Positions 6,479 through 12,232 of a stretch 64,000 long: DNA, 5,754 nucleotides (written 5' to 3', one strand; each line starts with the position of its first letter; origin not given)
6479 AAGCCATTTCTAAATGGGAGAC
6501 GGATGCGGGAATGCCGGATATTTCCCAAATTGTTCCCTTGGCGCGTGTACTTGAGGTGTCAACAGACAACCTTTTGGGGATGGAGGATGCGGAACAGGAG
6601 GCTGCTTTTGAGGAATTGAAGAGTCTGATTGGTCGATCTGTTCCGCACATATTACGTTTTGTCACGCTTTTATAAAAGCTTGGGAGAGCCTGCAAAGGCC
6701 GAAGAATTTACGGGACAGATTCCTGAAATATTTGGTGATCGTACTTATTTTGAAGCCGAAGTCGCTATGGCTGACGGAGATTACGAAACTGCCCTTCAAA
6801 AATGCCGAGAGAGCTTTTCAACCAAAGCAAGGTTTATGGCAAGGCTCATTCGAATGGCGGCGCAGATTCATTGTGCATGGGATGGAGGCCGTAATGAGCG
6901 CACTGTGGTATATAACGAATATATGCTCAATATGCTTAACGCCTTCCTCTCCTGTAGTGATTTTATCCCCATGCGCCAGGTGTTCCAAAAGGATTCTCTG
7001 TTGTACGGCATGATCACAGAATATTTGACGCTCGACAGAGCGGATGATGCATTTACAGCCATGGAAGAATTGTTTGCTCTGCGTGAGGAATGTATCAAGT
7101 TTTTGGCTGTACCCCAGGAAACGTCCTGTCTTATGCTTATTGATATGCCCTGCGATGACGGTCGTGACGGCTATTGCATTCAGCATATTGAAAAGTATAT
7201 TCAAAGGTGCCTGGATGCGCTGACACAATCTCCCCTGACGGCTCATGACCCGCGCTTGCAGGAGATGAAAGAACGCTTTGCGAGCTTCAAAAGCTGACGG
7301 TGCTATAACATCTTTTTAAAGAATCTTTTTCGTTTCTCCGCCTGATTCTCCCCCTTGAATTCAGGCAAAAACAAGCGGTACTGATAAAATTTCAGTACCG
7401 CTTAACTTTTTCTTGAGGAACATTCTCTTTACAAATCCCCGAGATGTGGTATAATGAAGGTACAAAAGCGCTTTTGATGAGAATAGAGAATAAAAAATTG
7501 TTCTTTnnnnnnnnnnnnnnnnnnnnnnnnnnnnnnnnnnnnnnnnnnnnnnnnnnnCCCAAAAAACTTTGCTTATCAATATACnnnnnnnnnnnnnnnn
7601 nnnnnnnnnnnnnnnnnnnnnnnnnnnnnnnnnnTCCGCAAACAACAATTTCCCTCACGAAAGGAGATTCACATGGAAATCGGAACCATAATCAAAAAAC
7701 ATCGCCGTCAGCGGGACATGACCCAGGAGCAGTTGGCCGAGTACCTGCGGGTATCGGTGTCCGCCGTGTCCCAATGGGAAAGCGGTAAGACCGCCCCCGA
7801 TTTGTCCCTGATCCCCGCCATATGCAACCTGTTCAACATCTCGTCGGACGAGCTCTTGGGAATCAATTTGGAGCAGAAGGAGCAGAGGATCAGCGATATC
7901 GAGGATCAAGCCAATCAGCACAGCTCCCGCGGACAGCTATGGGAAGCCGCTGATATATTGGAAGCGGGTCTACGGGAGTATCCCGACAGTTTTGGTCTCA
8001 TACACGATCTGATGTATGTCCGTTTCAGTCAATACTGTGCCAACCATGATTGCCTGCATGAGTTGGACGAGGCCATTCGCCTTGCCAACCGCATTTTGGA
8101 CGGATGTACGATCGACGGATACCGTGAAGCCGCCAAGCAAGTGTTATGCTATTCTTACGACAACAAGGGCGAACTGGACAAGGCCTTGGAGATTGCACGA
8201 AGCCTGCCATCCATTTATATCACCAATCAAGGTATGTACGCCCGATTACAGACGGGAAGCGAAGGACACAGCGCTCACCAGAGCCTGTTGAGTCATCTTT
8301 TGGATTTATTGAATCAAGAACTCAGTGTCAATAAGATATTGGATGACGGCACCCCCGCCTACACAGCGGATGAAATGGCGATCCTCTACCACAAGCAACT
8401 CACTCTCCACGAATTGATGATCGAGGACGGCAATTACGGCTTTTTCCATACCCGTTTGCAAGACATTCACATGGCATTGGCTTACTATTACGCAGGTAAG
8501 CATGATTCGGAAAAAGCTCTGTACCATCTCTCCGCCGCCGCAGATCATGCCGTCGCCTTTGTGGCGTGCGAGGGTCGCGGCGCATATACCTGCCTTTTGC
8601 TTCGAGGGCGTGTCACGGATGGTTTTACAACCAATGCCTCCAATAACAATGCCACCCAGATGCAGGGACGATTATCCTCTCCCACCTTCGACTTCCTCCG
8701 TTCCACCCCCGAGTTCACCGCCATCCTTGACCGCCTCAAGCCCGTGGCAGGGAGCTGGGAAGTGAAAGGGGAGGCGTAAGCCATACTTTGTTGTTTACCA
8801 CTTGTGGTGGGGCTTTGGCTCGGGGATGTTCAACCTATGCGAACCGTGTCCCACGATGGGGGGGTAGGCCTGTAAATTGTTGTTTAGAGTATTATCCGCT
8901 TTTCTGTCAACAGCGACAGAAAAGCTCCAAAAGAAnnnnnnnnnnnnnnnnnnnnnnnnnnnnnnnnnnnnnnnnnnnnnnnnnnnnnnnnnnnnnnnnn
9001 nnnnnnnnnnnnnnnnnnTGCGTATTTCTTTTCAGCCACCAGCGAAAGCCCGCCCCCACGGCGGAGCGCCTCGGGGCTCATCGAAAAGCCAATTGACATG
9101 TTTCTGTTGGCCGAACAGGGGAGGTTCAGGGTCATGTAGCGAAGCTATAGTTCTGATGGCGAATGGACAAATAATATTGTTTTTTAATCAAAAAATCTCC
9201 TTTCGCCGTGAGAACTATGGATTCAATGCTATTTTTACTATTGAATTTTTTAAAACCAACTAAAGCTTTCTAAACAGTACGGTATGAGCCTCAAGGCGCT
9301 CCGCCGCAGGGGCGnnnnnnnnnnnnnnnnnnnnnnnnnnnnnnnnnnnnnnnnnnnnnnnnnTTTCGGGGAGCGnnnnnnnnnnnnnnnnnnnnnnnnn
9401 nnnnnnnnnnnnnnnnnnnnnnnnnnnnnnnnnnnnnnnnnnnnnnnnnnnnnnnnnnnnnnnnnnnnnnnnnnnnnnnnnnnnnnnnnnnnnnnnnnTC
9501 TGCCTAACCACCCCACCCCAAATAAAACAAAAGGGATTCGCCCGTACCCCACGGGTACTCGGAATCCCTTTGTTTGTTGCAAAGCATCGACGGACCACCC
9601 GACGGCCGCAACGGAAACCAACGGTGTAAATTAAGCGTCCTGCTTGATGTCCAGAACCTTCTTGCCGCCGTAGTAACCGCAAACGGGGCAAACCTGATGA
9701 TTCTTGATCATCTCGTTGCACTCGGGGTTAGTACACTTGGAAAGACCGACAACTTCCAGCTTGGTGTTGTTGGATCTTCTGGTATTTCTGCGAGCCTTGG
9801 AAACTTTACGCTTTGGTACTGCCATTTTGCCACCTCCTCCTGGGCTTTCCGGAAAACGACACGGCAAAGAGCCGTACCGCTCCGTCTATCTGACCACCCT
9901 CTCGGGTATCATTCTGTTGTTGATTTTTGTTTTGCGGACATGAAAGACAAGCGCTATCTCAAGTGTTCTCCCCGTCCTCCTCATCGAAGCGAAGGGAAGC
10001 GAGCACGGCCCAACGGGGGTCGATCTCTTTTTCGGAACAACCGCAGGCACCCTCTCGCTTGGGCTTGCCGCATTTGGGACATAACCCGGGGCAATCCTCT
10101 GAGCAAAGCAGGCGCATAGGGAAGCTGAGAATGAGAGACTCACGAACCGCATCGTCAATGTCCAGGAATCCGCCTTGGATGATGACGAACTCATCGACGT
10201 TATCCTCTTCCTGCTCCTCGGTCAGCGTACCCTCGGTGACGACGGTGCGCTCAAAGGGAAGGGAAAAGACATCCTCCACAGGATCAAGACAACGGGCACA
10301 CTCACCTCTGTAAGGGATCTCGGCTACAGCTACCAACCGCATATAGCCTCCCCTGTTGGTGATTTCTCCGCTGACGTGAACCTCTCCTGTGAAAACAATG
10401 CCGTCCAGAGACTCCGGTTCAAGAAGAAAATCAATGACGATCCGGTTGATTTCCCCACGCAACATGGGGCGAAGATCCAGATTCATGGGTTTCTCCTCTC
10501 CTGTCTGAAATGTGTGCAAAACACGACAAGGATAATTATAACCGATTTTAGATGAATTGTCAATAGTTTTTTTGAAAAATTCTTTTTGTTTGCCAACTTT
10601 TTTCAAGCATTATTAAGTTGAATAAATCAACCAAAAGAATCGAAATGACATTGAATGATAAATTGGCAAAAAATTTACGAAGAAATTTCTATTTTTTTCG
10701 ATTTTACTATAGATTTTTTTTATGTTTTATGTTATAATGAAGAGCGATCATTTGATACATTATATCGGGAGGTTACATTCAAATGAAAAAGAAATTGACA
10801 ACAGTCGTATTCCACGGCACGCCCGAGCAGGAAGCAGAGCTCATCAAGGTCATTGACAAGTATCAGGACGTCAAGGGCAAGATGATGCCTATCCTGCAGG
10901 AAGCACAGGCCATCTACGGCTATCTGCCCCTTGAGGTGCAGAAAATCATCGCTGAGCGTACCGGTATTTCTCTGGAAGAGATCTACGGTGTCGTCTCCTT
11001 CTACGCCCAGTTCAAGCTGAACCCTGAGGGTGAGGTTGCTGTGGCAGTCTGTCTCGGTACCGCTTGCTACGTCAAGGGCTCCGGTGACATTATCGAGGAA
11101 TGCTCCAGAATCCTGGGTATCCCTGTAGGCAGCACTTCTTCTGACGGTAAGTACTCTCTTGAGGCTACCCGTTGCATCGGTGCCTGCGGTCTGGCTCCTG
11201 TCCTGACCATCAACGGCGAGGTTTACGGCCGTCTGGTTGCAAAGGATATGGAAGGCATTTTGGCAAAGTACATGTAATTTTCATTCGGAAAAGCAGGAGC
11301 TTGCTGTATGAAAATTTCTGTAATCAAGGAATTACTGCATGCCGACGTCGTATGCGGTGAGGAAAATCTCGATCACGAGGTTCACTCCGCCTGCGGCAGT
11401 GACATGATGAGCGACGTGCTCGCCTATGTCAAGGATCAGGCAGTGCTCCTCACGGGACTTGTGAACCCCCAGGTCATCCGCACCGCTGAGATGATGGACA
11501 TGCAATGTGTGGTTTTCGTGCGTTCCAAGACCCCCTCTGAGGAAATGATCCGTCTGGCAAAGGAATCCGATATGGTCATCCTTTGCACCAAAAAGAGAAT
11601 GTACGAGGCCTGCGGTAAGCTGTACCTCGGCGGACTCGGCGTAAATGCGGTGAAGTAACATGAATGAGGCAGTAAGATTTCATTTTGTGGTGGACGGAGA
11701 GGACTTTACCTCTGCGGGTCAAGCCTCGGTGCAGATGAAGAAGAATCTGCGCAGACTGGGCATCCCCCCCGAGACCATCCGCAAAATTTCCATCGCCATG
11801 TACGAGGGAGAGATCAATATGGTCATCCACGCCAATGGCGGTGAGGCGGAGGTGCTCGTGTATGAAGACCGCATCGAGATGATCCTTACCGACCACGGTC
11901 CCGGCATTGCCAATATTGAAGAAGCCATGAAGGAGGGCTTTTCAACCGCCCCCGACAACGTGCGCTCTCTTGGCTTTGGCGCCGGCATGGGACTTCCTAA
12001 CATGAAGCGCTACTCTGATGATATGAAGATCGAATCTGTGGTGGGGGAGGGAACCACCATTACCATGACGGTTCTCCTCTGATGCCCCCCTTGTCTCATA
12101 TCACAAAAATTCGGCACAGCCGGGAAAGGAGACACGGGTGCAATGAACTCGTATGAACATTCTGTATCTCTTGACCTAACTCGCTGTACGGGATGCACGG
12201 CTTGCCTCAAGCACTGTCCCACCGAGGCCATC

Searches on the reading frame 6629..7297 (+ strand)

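Call 13: search_protein_families(library=pfam, proteins=[window:6629-7297:+])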
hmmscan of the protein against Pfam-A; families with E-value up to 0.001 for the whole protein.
window:6629-7297:+ (222 aa): 0 families

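Call 57: search_protein_families(library=pfam, proteins=[window:6629-7297:+], max_evalue=0.01)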
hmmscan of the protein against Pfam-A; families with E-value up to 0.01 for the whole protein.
window:6629-7297:+ (222 aa): 1 family
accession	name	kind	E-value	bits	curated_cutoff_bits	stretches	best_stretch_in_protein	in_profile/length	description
PF14559.12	TPR_19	-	0.0061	17.3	25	0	9-38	29-58/68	Tetratricopeptide repeat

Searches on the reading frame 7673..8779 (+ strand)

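Call 13: search_protein_families(library=pfam, proteins=[window:7673-8779:+])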
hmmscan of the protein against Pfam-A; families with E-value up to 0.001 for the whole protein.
window:7673-8779:+ (368 aa): 4 families
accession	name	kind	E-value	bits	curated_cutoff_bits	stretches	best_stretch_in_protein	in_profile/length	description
PF01381.28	HTH_3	-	5.1e-16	58.9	23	1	7-61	1-55/55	Helix-turn-helix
PF13560.12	HTH_31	-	8.2e-10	39.3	27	1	3-60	2-60/64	Helix-turn-helix domain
PF12844.13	HTH_19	-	9.3e-08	32.3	30.2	1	7-62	4-59/64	Helix-turn-helix domain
PF13443.12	HTH_26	-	8.6e-06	26.4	22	1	8-64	3-60/63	Cro/C1-type HTH DNA-binding domain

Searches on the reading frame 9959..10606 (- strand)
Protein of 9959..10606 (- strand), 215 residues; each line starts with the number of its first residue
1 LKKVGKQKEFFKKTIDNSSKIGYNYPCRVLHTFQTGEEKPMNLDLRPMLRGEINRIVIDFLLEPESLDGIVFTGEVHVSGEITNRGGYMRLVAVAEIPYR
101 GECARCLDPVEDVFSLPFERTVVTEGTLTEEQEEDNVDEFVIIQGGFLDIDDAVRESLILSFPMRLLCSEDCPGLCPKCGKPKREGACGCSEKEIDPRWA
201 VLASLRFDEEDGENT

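Call 43: search_protein_families(library=pfam, proteins=[window:9959-10606:-], max_evalue=0.00001)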
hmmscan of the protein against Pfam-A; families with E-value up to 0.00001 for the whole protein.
window:9959-10606:- (215 aa): 1 family
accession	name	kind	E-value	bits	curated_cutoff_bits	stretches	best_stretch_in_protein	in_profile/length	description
PF02620.22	YceD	-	1.2e-30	106.4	33.2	1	98-205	8-118/119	Large ribosomal RNA subunit accumulation protein YceD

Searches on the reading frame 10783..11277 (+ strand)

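Call 43: search_protein_families(library=pfam, proteins=[window:10783-11277:+], max_evalue=0.00001)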
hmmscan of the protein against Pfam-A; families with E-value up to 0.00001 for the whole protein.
window:10783-11277:+ (164 aa): 1 family
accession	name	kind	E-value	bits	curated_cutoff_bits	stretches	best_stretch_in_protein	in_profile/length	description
PF01257.25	2Fe-2S_thioredx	-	7.1e-47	159.3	24.8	1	22-163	3-144/145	Thioredoxin-like [2Fe-2S] ferredoxin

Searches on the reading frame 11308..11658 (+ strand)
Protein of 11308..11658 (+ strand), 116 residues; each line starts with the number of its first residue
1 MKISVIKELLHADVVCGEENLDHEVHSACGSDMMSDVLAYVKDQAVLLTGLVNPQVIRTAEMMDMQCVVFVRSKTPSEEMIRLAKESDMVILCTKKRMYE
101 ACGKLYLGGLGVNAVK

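Call 43: search_protein_families(library=pfam, proteins=[window:11308-11658:+], max_evalue=0.00001)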
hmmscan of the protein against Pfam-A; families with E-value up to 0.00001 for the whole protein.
window:11308-11658:+ (116 aa): 1 family
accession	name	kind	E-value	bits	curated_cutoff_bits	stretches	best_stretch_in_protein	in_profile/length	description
PF07085.17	DRTGG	-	5.3e-08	33.1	25.2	1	6-101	2-98/105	DRTGG domain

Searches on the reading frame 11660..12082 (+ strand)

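Call 43: search_protein_families(library=pfam, proteins=[window:11660-12082:+], max_evalue=0.00001)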
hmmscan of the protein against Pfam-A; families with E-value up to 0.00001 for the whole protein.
window:11660-12082:+ (140 aa): 2 families
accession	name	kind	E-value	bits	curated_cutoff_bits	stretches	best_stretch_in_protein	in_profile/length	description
PF13581.12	HATPase_c_2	-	3.1e-12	47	27.4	1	20-137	9-126/127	Histidine kinase-like ATPase domain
PF02518.31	HATPase_c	-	1.2e-09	39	26.4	1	53-138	16-107/111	Histidine kinase-, DNA gyrase B-, and HSP90-like ATPase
